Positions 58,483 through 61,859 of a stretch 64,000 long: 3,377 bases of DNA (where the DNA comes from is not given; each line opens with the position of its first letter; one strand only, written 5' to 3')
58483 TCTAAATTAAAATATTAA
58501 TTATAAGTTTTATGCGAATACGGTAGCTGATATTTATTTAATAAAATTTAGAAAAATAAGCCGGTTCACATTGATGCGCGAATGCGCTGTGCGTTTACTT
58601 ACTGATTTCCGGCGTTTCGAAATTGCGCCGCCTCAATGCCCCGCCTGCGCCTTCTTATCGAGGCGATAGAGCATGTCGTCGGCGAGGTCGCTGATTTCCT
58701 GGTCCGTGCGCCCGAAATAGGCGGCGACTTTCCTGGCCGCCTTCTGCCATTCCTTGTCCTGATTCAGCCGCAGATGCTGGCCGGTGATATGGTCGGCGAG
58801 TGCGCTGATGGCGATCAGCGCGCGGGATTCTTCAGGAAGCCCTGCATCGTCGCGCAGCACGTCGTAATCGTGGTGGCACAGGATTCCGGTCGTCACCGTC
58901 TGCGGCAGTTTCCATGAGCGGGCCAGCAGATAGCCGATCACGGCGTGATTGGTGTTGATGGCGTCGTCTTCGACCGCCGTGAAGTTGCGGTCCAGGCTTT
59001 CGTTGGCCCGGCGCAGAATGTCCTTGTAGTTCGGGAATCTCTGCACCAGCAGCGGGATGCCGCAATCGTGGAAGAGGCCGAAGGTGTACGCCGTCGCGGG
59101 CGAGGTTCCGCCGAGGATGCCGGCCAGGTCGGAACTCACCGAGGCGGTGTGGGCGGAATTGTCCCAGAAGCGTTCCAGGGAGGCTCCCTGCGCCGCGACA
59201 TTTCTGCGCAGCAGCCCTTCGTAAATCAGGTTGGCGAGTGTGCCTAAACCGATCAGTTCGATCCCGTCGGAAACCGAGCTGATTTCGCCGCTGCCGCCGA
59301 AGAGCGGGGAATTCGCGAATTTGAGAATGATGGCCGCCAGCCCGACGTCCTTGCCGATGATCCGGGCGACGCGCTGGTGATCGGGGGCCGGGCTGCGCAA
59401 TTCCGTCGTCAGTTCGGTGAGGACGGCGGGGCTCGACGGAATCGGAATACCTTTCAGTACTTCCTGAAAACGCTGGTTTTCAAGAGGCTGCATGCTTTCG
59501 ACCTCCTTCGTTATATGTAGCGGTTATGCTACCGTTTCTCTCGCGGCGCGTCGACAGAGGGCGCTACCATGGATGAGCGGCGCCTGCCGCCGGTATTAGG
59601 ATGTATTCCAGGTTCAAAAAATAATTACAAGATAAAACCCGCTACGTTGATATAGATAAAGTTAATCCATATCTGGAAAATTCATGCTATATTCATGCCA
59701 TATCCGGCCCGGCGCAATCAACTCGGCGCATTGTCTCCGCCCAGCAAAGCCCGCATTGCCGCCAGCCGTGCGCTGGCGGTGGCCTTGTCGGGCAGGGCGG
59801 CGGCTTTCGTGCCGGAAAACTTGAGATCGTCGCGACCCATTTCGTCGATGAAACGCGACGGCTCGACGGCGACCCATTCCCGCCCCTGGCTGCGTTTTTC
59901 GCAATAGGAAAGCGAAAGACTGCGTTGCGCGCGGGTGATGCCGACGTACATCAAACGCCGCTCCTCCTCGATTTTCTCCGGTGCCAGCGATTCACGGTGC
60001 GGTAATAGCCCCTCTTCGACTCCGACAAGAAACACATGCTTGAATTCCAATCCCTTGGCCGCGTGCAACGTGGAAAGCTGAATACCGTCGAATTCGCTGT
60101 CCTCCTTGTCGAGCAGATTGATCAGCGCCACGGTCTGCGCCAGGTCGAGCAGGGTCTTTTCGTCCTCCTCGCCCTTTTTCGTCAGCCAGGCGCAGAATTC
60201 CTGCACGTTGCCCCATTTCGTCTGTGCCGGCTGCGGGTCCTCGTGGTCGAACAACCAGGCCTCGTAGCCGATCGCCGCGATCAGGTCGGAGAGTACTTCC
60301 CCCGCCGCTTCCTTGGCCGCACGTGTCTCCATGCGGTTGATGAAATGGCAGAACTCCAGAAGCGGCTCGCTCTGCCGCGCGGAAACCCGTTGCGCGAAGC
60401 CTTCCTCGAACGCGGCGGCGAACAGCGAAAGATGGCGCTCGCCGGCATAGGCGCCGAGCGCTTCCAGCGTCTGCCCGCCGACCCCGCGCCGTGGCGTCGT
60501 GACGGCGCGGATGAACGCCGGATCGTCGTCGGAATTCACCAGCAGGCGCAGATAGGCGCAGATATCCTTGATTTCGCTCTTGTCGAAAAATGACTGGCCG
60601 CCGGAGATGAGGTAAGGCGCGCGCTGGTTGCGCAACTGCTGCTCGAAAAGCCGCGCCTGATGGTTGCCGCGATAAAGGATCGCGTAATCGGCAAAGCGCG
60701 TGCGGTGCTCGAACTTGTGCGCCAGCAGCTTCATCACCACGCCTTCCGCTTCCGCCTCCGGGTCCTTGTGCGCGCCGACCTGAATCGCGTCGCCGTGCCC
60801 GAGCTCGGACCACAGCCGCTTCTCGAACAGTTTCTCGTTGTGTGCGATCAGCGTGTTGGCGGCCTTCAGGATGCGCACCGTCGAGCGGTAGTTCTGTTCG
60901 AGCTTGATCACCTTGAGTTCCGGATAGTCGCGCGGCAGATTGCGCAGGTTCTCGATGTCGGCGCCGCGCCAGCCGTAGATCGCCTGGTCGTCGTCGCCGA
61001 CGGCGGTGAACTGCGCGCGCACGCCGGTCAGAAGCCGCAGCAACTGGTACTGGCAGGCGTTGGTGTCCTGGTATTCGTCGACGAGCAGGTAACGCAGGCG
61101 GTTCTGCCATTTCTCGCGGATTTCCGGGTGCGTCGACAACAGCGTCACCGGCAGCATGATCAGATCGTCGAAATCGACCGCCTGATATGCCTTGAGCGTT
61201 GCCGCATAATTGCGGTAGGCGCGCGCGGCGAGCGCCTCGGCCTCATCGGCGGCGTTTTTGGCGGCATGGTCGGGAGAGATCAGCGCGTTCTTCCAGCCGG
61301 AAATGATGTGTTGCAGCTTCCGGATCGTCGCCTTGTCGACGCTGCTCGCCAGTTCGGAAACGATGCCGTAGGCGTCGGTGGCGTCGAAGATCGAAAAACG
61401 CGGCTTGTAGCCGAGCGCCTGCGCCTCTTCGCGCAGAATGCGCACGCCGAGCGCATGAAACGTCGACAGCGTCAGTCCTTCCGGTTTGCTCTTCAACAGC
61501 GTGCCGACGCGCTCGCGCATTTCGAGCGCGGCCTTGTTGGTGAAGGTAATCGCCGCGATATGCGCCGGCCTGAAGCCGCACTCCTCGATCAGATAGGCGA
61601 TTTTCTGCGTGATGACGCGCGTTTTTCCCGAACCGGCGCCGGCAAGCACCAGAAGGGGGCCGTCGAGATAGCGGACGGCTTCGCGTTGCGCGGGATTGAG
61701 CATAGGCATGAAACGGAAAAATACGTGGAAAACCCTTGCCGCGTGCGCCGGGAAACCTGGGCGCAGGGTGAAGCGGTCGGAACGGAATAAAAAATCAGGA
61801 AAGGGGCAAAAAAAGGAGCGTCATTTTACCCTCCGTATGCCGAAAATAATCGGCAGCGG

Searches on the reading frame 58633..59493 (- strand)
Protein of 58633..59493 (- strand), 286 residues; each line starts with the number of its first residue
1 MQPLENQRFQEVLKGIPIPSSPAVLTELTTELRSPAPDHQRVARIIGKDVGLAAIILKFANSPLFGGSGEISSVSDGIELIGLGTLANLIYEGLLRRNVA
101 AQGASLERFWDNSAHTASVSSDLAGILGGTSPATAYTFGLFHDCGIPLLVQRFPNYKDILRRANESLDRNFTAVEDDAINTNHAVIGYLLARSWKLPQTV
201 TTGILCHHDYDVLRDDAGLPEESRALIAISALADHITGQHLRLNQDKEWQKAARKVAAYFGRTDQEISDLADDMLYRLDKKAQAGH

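Call 9: find_encoding_contigs(protein=window:58633-59493:-, flank=10000, max_places=10)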
Protein window:58633-59493:- (286 aa): 1 contig read that carries it; 1 place shown.
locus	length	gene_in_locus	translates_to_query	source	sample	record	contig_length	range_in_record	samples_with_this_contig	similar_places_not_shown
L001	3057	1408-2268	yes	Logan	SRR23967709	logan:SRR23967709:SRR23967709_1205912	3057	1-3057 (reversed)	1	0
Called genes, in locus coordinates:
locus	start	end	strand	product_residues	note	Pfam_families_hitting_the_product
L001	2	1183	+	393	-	?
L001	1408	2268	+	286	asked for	PF08668:HDOD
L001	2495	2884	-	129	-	-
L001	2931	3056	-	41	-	?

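Call 16: search_protein_families(library=pfam, proteins=[window:58633-59493:-])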
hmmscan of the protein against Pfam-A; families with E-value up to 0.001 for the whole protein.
window:58633-59493:- (286 aa): 2 families
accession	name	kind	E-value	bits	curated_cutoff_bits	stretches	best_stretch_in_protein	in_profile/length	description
PF08668.18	HDOD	-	1.6e-44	152.2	22.9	1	18-209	1-195/196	HDOD domain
PF01966.28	HD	-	7.8e-05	23.4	22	1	112-216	4-93/116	HD domain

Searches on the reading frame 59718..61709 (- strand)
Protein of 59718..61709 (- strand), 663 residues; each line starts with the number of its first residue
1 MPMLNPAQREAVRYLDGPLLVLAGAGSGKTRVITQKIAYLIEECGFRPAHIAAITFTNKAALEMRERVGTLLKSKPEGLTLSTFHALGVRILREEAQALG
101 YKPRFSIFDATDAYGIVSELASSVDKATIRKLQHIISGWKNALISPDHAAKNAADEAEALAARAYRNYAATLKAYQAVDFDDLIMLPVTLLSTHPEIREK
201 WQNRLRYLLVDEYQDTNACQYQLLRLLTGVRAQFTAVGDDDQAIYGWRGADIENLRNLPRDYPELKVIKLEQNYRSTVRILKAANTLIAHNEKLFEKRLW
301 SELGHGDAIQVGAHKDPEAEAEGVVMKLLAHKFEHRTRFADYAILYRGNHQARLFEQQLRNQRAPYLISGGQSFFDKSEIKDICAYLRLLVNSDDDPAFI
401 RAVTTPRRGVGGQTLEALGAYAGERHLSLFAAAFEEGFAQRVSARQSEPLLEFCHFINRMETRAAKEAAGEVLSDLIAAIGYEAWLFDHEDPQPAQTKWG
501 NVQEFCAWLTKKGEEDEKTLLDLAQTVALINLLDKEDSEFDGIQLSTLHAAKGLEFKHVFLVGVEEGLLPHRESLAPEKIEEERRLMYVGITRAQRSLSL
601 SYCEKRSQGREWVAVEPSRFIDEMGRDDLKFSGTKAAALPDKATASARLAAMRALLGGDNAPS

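Call 16: search_protein_families(library=pfam, proteins=[window:59718-61709:-])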
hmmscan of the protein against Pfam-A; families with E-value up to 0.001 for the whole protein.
window:59718-61709:- (663 aa): 6 families
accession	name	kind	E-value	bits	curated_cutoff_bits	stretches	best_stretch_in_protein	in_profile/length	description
PF00580.27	UvrD-helicase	-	2.1e-87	293.7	23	1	4-263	1-271/271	UvrD/REP helicase N-terminal domain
PF13361.12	UvrD_C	-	1.9e-67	228.6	25.6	1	268-605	1-350/350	UvrD-like helicase C-terminal domain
PF13245.12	AAA_19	-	1.8e-24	86.8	25.1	1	8-246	1-132/134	AAA domain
PF13538.12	UvrD_C_2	-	3.7e-09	36.8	27.4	1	545-600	4-51/52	UvrD-like helicase C-terminal domain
PF13604.12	AAA_30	-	1.5e-07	31.8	27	1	4-70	2-68/191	AAA domain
PF01443.25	Viral_helicase1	-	7e-07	29.7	21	0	527-599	161-225/228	Viral superfamily 1 RNA helicase core domain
